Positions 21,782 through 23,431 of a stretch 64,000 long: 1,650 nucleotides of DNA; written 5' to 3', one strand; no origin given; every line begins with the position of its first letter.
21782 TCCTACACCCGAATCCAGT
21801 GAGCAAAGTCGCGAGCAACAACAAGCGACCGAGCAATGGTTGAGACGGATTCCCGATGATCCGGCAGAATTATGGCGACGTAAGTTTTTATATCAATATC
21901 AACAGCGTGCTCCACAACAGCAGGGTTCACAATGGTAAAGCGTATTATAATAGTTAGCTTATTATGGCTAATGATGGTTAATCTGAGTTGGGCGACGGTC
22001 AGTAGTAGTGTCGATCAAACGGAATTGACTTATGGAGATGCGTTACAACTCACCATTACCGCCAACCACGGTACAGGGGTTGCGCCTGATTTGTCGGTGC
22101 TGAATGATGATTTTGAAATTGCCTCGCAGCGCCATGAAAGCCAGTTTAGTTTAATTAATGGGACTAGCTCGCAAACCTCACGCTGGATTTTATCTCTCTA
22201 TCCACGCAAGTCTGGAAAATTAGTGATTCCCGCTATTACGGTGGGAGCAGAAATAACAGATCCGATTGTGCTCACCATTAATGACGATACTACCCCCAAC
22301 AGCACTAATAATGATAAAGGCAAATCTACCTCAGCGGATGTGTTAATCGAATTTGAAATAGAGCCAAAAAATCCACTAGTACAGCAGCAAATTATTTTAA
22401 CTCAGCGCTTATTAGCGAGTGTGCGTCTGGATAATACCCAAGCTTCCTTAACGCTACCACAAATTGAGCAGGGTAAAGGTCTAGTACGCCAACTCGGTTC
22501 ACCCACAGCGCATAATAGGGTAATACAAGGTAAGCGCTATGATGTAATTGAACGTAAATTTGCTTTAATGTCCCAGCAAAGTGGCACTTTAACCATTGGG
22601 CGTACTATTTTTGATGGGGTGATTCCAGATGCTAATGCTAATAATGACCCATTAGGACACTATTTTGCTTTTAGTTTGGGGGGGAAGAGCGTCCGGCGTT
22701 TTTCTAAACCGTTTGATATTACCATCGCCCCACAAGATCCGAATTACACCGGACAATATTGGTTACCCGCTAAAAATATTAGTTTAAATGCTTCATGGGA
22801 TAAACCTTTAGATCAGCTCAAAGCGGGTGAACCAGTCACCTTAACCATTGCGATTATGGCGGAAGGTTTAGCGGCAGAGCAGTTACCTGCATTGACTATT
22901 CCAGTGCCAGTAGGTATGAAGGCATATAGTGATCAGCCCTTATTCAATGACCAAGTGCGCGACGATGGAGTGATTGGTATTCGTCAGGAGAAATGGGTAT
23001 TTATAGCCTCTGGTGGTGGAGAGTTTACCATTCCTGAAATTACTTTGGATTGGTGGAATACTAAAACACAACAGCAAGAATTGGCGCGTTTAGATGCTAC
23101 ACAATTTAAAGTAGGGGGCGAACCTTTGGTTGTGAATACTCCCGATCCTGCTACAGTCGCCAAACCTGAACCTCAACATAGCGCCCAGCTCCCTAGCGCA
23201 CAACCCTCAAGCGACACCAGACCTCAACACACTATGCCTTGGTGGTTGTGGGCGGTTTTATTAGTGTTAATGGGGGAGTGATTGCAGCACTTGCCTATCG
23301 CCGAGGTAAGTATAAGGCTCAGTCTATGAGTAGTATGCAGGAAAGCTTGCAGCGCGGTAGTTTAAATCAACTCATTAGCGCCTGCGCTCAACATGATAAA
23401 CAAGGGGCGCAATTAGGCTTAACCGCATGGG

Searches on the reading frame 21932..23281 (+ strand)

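Call 21: search_protein_families(library=pfam, proteins=[window:21932-23281:+], max_evalue=0.001)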
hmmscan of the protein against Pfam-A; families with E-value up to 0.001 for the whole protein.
window:21932-23281:+ (449 aa): 1 family
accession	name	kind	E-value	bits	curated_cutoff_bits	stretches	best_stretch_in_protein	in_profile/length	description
PF13584.12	BatD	-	2.4e-23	83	24.1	1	25-115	1-91/92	BatD DUF11 like domain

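Call 80: search_protein_families(library=padloc, proteins=[window:21932-23281:+], max_evalue=0.001)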
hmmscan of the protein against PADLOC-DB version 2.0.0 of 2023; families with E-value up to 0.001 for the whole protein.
window:21932-23281:+ (449 aa): 0 families
